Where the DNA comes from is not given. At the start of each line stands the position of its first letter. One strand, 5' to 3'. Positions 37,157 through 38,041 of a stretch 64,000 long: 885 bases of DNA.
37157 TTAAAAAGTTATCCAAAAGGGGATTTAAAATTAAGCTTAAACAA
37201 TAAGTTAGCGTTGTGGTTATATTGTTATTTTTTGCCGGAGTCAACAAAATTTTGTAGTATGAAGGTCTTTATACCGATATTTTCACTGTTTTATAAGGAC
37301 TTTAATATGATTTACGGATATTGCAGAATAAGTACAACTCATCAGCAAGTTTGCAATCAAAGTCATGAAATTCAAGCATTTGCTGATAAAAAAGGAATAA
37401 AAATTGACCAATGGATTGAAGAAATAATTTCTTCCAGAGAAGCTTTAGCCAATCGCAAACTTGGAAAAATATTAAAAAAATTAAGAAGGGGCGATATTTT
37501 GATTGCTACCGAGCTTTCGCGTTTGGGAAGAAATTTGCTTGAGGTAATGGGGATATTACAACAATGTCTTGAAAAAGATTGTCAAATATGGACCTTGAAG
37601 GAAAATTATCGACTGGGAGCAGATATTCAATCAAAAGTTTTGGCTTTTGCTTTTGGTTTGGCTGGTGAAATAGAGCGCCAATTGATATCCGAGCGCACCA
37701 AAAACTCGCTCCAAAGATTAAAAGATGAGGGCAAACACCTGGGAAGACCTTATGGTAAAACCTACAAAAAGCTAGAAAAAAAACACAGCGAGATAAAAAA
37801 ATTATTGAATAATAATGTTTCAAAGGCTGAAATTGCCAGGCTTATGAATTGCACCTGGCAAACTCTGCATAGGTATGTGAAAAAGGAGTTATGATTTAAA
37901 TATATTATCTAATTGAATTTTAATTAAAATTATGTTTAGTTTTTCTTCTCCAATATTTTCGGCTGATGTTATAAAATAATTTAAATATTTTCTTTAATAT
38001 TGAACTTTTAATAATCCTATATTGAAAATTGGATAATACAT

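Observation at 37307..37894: Orphan Hin/resolvase-type serine recombinase at the edge of the glycan locus - candidate invertase for the switch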

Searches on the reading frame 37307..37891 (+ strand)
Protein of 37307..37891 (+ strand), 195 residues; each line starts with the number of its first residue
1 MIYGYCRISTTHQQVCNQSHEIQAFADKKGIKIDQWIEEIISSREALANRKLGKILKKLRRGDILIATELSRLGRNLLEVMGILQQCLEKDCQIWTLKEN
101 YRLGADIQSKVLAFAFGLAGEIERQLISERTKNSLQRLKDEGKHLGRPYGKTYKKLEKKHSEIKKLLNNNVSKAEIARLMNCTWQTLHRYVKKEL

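Call 3: search_protein_families(library=pfam, proteins=[window:37307-37891:+], max_evalue=0.1)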
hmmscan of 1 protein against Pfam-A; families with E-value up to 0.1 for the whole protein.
window:37307-37891:+ (195 aa): 9 families
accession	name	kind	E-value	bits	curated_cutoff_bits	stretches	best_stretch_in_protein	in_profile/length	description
PF00239.26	Resolvase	-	3.4e-29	102.3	23.3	1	2-143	1-144/145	Resolvase, N terminal domain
PF04218.19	CENP-B_N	-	0.00049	20.1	21.2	1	163-194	16-46/53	CENP-B N-terminal DNA-binding domain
PF02796.21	HTH_7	-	0.00056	20.4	23.8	1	157-193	7-44/45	Helix-turn-helix domain of resolvase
PF13936.12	HTH_38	-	0.0011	19.1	27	1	162-193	12-43/44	Helix-turn-helix domain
PF13542.12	HTH_Tnp_ISL3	-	0.0037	17.1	27.4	1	167-192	24-48/51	Helix-turn-helix domain of transposase family ISL3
PF13551.12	HTH_29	-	0.0054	17.2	28.1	1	168-192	9-34/64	Winged helix-turn helix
PF13518.12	HTH_28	-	0.028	14.9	25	0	165-193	8-35/52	Helix-turn-helix domain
PF13384.12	HTH_23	-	0.051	13.9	24.6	0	165-192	12-39/50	Homeodomain-like domain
PF08279.18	HTH_11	-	0.055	13.8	25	0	165-193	7-38/55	HTH domain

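Call 4: search_protein_families(library=ncbifam, proteins=[window:37307-37891:+], max_evalue=0.1)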
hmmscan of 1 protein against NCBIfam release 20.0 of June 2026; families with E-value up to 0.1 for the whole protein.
window:37307-37891:+ (195 aa): 6 families
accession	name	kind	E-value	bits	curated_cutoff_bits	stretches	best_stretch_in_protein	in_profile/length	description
NF009949.0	PRK13413.1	equivalog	3.2e-78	262.1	272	1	1-194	1-196/203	master DNA invertase Mpi family serine-type recombinase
NF041201.1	recomb_XisF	equivalog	1.4e-09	37.4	375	1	2-179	1-183/465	fdxN element excision recombinase XisF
NF047344.1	SCCmet_CcrA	equivalog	6e-09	35.5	700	1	3-155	5-161/442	cassette chromosome recombinase CcrA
NF049883.1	resolv_YneB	equivalog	5.7e-07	29.2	175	1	5-181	5-190/211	YneB family resolvase-like protein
NF033518.0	transpos_IS607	equivalog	3.8e-06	26.6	110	1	2-79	56-136/187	IS607 family transposase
TIGR04323.1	SpoChoClust_1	subfamily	0.014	15.3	55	1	52-103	52-103/122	LIC12192 family sporadic carbohydrate cluster protein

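Call 12: find_homologous_proteins(query=window:37307-37891:+)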
Query window:37307-37891:+ (195 aa): 8000 proteins with E <= 0.001 among 8000 candidates; the best 120 are listed.
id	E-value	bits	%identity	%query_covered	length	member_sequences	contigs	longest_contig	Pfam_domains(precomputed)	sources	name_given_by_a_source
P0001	1.1e-122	425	100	100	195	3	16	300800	PF00239.27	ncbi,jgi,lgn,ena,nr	ncbi:MAG: invertase [Alphaproteobacteria bacterium]|nr:invertase [Alphaproteobacteria bacterium]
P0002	2.0e-118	411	97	100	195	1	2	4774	PF00239.27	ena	-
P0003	2.4e-110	384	90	100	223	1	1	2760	PF00239.27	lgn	-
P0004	6.5e-109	380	89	100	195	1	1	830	PF00239.27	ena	-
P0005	8.4e-108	376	88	100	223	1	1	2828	PF00239.27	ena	-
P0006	2.4e-105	368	84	100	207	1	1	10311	PF00239.27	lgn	-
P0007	9.7e-105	366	86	98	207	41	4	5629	PF00239.27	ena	-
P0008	1.1e-104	366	87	98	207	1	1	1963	PF00239.27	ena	-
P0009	5.4e-103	360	84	100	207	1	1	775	PF00239.27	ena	-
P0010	5.5e-103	360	84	100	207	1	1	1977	PF00239.27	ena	-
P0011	5.6e-103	360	84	100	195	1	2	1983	PF00239.27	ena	-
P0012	5.7e-103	360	84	100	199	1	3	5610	PF00239.27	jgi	-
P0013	6.8e-103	360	84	98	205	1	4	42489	PF00239.27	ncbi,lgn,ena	-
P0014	7.1e-103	360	84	100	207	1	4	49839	PF00239.27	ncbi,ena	-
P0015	7.1e-103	360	84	100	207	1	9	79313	PF00239.27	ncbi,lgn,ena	-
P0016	7.1e-103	360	84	100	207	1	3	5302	PF00239.27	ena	-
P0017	8.8e-103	360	84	100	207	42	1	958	PF00239.27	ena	-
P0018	1.6e-102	359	84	100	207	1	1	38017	PF00239.27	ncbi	-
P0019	2.2e-102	359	85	98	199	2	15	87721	PF00239.27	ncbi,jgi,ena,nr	ncbi:MAG: master DNA invertase Mpi family serine-type recombinase [Alphaproteobacteria bacterium]|nr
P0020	2.3e-102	358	83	100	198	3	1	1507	PF00239.27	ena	-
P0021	2.5e-102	358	83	100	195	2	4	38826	PF00239.27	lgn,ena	-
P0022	2.5e-102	358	83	100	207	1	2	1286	PF00239.27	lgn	-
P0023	2.6e-102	358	84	100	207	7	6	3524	PF00239.27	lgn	-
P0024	2.6e-102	358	83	100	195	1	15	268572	PF00239.27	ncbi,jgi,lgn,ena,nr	ncbi:MAG: master DNA invertase Mpi family serine-type recombinase [Alphaproteobacteria bacterium]|nr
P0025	2.6e-102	358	83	100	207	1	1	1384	PF00239.27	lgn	-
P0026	2.7e-102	358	83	100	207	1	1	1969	PF00239.27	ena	-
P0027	3.1e-102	358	83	100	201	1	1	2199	PF00239.27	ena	-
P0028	3.3e-102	358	83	100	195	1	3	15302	PF00239.27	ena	-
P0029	3.4e-102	358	83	100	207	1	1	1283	PF00239.27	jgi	jgi:DNA invertase Pin-like site-specific DNA recombinase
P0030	3.4e-102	358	83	100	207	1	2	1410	PF00239.27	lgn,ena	-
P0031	4.4e-102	358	82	100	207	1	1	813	PF00239.27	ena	-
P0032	5.0e-102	357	83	100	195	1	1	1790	PF00239.27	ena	-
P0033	6.6e-102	357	82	100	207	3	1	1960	PF00239.27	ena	-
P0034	8.0e-102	357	82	100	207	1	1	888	PF00239.27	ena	-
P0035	8.0e-102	357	82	100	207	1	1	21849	PF00239.27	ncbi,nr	ncbi:MAG: master DNA invertase Mpi family serine-type recombinase [Alphaproteobacteria bacterium]|nr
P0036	1.1e-101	356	84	98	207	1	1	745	PF00239.27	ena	-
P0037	1.4e-101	356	82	100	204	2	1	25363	PF00239.27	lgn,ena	-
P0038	2.0e-101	355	82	100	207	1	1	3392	PF00239.27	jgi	jgi:DNA invertase Pin-like site-specific DNA recombinase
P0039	2.5e-101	355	83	100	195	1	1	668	PF00239.27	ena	-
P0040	2.9e-101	355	82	100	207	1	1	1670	PF00239.27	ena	-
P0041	3.3e-101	355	82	100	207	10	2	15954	PF00239.27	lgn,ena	-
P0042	4.5e-101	354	83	100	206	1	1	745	PF00239.27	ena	-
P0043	7.6e-101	353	82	100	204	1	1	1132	PF00239.27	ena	-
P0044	2.1e-100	352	84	98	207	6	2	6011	PF00239.27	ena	-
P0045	5.8e-100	351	83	98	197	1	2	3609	PF00239.27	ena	-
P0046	8.6e-100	350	83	98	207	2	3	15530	PF00239.27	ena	-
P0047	9.7e-100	350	82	100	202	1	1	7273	PF00239.27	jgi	-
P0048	1.6e-99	349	82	100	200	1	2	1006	PF00239.27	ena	-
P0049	2.0e-99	349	83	100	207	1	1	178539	PF00239.27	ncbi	-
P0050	2.1e-99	349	82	100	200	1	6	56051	PF00239.27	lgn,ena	-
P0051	2.9e-99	348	81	100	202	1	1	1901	PF00239.27,PF02796.22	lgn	-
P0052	3.8e-99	348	81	100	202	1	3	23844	PF00239.27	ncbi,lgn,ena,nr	ncbi:MAG: master DNA invertase Mpi family serine-type recombinase [Alphaproteobacteria bacterium]|nr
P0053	4.9e-99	348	80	100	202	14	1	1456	PF00239.27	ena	-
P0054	6.2e-99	347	82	98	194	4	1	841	PF00239.27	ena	-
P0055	6.6e-99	347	82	98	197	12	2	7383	PF00239.27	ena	-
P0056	6.7e-99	347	80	100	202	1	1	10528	PF00239.27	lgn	-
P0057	2.9e-98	345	79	100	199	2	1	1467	PF00239.27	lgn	-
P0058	1.0e-97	343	81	99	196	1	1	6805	PF00239.27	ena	-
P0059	1.0e-97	343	81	99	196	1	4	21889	PF00239.27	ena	-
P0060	1.2e-97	343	79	100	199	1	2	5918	PF00239.27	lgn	-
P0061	2.3e-97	342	79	99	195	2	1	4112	PF00239.27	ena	-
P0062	3.0e-97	342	79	100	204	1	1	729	PF00239.27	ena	-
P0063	3.2e-97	342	79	100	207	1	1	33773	PF00239.27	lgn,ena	-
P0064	3.7e-97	341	80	99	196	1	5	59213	PF00239.27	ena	-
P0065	4.0e-97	341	82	98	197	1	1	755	PF00239.27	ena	-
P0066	5.8e-97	341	80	99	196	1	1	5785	PF00239.27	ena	-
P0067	7.4e-97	340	80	99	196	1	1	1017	PF00239.27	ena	-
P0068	9.8e-97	340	80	99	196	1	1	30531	PF00239.27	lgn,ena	-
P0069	1.4e-96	340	81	98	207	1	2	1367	PF00239.27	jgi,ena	-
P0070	2.4e-96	339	78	100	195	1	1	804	PF00239.27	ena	-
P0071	4.0e-96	338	81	98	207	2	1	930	PF00239.27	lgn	-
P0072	3.1e-95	335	78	98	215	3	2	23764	PF00239.27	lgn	-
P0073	4.9e-95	335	77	99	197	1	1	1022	PF00239.27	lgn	-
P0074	5.5e-95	334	76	99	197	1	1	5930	PF00239.27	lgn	-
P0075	6.5e-95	334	79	98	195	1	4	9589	PF00239.27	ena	-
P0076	8.3e-95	334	76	99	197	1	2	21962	PF00239.27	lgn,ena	-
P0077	8.4e-95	334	77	98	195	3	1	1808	PF00239.27,PF04218.20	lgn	-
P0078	1.7e-94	333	78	99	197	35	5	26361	PF00239.27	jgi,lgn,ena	-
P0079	4.1e-94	332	80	98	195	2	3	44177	PF00239.27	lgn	-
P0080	5.1e-94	331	79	98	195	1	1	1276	PF00239.27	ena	-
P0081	5.4e-94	331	78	98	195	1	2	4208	PF00239.27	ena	-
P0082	7.3e-94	331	77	98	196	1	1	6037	PF00239.27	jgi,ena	-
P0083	7.6e-94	331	76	100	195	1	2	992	PF00239.27,PF02796.22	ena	-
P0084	7.7e-94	331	77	100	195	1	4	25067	PF00239.27,PF02796.22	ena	-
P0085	1.0e-93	330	76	100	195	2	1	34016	PF00239.27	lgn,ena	-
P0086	1.0e-93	330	76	100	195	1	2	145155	PF00239.27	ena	-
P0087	1.3e-93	330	77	100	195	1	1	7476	PF00239.27,PF02796.22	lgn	-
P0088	1.5e-93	330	77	100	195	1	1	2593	PF00239.27,PF02796.22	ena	-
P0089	1.8e-93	329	75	100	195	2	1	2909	PF00239.27,PF02796.22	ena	-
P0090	2.6e-93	329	78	98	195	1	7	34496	PF00239.27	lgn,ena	-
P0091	2.6e-93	329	78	98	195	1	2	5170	PF00239.27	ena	-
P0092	2.7e-93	329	76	99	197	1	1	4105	PF00239.27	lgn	-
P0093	4.0e-93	328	78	98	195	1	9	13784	PF00239.27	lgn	-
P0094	4.1e-93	328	75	100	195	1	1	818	PF00239.27,PF02796.22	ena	-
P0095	4.6e-93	328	77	98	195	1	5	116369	PF00239.27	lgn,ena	-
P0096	5.2e-93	328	77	98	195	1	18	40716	PF00239.27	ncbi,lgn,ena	-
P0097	1.0e-92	327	77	98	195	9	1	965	PF00239.27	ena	-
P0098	1.1e-92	327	75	100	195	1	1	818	PF00239.27,PF02796.22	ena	-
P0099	1.1e-92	327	78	98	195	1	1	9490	PF00239.27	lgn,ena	-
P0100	1.3e-92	327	78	98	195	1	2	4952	PF00239.27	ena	-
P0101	1.4e-92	327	77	100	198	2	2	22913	PF00239.27,PF13384.13,PF13551.13,PF13542.13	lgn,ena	-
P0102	1.7e-92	326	76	99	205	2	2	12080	PF00239.27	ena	-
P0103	1.9e-92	326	75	100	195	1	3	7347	PF00239.27,PF02796.22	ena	-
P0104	2.3e-92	326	78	98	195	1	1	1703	PF00239.27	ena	-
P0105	2.4e-92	326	76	99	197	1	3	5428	PF00239.27,PF02796.22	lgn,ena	-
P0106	2.8e-92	326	77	98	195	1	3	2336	PF00239.27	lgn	-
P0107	3.6e-92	325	82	92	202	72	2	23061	PF00239.27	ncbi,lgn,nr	ncbi:MAG: recombinase family protein [Rhodospirillales bacterium]|nr:recombinase family protein [Rho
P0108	4.0e-92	325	77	98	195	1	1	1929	PF00239.27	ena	-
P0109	4.2e-92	325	77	98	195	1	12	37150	PF00239.27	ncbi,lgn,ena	-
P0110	5.0e-92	325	76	98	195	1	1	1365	PF00239.27,PF02796.22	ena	-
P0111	5.2e-92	325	77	98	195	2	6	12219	PF00239.27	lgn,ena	-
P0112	5.6e-92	325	79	98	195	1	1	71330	PF00239.27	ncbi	-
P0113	7.3e-92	324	77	98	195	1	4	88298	PF00239.27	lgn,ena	-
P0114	7.9e-92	324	74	98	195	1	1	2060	PF00239.27,PF02796.22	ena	-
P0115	9.7e-92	324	74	100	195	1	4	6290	PF00239.27,PF02796.22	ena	-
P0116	1.1e-91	324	75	100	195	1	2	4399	PF00239.27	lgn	-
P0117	1.2e-91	323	77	98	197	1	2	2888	PF00239.27,PF02796.22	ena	-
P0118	1.3e-91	323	73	100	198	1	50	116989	PF00239.27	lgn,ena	-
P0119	1.3e-91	323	77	98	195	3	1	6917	PF00239.27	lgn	-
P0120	1.4e-91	323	77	98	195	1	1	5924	PF00239.27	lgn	-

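Call 34: find_encoding_contigs(protein=P0024, flank=10000, max_places=3)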
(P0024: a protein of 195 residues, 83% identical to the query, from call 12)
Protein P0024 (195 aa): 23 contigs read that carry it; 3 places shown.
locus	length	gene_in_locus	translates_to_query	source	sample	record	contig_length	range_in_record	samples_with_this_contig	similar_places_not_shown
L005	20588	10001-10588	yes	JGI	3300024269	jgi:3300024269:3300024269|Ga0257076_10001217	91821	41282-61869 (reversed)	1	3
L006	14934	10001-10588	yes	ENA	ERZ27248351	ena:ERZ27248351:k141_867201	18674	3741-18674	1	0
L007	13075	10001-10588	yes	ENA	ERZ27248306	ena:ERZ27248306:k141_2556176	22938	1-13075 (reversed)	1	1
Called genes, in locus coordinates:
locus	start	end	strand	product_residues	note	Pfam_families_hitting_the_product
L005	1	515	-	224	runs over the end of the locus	PF02348:CTP_transf_3, PF12804:NTP_transf_3 (faint)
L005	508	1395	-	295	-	PF03102:NeuB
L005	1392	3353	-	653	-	PF00535:Glycos_transf_2, PF10111:Glyco_tranf_2_2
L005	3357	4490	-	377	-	PF01266:DAO (weak), PF01593:Amino_oxidase (faint), PF13450:NAD_binding_8, PF03275:GLF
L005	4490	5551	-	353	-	PF01073:3Beta_HSD, PF01370:Epimerase, PF02719:Polysacc_synt_2, PF04321:RmlD_sub_bind, PF16363:GDP_Man_Dehyd, PF07993:NAD_binding_4 (weak)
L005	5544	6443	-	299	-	PF01370:Epimerase, PF04321:RmlD_sub_bind (weak), PF16363:GDP_Man_Dehyd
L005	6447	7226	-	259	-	PF00483:NTP_transferase, PF12804:NTP_transf_3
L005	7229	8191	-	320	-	PF00535:Glycos_transf_2, PF10111:Glyco_tranf_2_2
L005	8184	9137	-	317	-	PF00535:Glycos_transf_2, PF10111:Glyco_tranf_2_2, PF13641:Glyco_tranf_2_3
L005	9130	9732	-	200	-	-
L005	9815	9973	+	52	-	-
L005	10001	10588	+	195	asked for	PF00239:Resolvase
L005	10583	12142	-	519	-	PF20172:DUF6538, PF00589:Phage_integrase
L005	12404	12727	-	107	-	-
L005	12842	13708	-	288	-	PF01145:Band_7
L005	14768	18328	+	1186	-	PF01855:POR_N, PF17147:PFOR_II, PF01558:POR, PF10371:EKR, PF00037:Fer4, PF12837:Fer4_6, PF12838:Fer4_7, PF13484:Fer4_16, +6 more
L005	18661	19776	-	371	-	PF13439:Glyco_transf_4 (weak), PF00534:Glycos_transf_1, PF13692:Glyco_trans_1_4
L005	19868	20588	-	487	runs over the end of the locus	PF02789:Peptidase_M17_N, PF00883:Peptidase_M17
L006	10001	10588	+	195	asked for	PF00239:Resolvase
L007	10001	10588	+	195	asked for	PF00239:Resolvase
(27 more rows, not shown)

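Call 35: find_encoding_contigs(protein=P0086, flank=10000, max_places=3)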
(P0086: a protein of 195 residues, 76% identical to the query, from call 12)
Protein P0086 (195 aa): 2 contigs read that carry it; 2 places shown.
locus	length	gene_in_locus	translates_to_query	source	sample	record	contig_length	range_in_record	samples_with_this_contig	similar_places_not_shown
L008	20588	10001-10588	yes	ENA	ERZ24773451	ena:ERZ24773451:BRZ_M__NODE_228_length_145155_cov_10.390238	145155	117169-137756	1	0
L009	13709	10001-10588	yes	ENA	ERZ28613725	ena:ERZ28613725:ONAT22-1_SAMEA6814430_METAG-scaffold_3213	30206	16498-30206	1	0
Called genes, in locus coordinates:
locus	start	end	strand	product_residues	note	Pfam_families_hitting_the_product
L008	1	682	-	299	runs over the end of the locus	PF00248:Aldo_ket_red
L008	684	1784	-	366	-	PF00155:Aminotran_1_2, PF01041:DegT_DnrJ_EryC1, PF00266:Aminotran_5 (weak), PF01053:Cys_Met_Meta_PP (weak)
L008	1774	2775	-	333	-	PF01073:3Beta_HSD, PF01370:Epimerase, PF02719:Polysacc_synt_2, PF04321:RmlD_sub_bind, PF07993:NAD_binding_4, PF08659:KR (weak), PF13460:NAD_binding_10 (weak), PF16363:GDP_Man_Dehyd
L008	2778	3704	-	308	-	PF01973:MptE-like (weak)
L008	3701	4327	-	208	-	PF25087:GMPPB_C (faint), PF25084:LbH_EIF2B (faint), PF00132:Hexapep, PF14602:Hexapep_2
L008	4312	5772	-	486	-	PF00535:Glycos_transf_2, PF10111:Glyco_tranf_2_2, PF00132:Hexapep, PF14602:Hexapep_2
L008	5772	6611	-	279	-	PF01370:Epimerase, PF16363:GDP_Man_Dehyd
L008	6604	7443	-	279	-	PF00535:Glycos_transf_2, PF10111:Glyco_tranf_2_2, PF13506:Glyco_transf_21 (weak), PF13641:Glyco_tranf_2_3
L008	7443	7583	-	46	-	-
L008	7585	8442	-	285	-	PF00535:Glycos_transf_2, PF10111:Glyco_tranf_2_2, PF13641:Glyco_tranf_2_3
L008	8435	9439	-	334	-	PF02796:HTH_7 (faint), PF04255:DUF433 (faint), PF15978:TnsD (faint), PF19610:DUF6115 (faint), PF00196:GerE (faint), PF01381:HTH_3 (faint), PF01527:HTH_Tnp_1 (faint), PF01710:HTH_Tnp_IS630 (faint), +25 more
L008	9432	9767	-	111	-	-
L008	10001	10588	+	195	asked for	PF00239:Resolvase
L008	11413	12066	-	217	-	-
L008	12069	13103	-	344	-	-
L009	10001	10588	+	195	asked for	PF00239:Resolvase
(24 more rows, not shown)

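Call 36: find_encoding_contigs(protein=P0118, flank=10000, max_places=3)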
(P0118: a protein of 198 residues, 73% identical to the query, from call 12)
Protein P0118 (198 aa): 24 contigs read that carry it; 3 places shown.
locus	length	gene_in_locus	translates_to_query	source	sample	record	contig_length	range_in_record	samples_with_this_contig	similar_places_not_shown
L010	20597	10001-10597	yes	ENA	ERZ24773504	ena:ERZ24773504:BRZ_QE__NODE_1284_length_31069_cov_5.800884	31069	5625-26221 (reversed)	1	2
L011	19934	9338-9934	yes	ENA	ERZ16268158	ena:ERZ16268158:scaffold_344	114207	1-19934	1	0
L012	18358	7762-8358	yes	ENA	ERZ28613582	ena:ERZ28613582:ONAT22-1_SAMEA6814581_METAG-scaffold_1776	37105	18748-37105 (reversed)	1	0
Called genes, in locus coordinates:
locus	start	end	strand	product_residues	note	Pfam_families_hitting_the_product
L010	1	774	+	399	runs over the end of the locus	PF13173:AAA_14, PF13635:DUF4143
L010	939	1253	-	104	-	-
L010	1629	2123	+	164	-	PF13673:Acetyltransf_10, PF00583:Acetyltransf_1, PF13508:Acetyltransf_7, PF08445:FR47 (weak)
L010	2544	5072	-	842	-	PF00037:Fer4 (faint), PF12838:Fer4_7, PF13187:Fer4_9 (weak), PF12797:Fer4_2 (weak), PF12837:Fer4_6 (weak), PF04422:FrhB_FdhB_N (weak), PF04432:FrhB_FdhB_C, PF04230:PS_pyruv_trans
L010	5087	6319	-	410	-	PF00535:Glycos_transf_2, PF10111:Glyco_tranf_2_2, PF13641:Glyco_tranf_2_3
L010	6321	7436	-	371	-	PF13450:NAD_binding_8, PF03275:GLF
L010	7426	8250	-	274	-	PF14393:DUF4422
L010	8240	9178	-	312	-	PF00535:Glycos_transf_2, PF10111:Glyco_tranf_2_2, PF13641:Glyco_tranf_2_3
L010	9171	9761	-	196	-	PF00239:Resolvase (weak), PF02796:HTH_7 (weak)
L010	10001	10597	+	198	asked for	PF00239:Resolvase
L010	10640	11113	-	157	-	-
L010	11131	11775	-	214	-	PF04301:BioG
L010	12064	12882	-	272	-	PF08795:DUF1796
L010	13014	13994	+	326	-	PF13280:WYL, PF25583:WCX (weak)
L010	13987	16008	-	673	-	PF13401:AAA_22 (faint), PF13191:AAA_16 (faint), PF00004:AAA, PF00910:RNA_helicase (faint), PF07728:AAA_5 (faint), PF00004:AAA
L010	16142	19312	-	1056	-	PF16168:AIDA (faint), PF03212:Pertactin, PF03797:Autotransporter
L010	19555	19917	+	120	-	PF04076:BOF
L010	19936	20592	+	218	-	PF00072:Response_reg, PF00486:Trans_reg_C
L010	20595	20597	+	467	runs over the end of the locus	PF08521:2CSK_N (faint), PF26769:HAMP_PhoQ, PF00512:HisKA, PF02518:HATPase_c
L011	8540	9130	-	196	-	PF00239:Resolvase (faint), PF02796:HTH_7 (weak)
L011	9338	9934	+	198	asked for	PF00239:Resolvase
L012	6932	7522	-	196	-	PF00239:Resolvase (weak), PF02796:HTH_7 (weak)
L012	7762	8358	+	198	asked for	PF00239:Resolvase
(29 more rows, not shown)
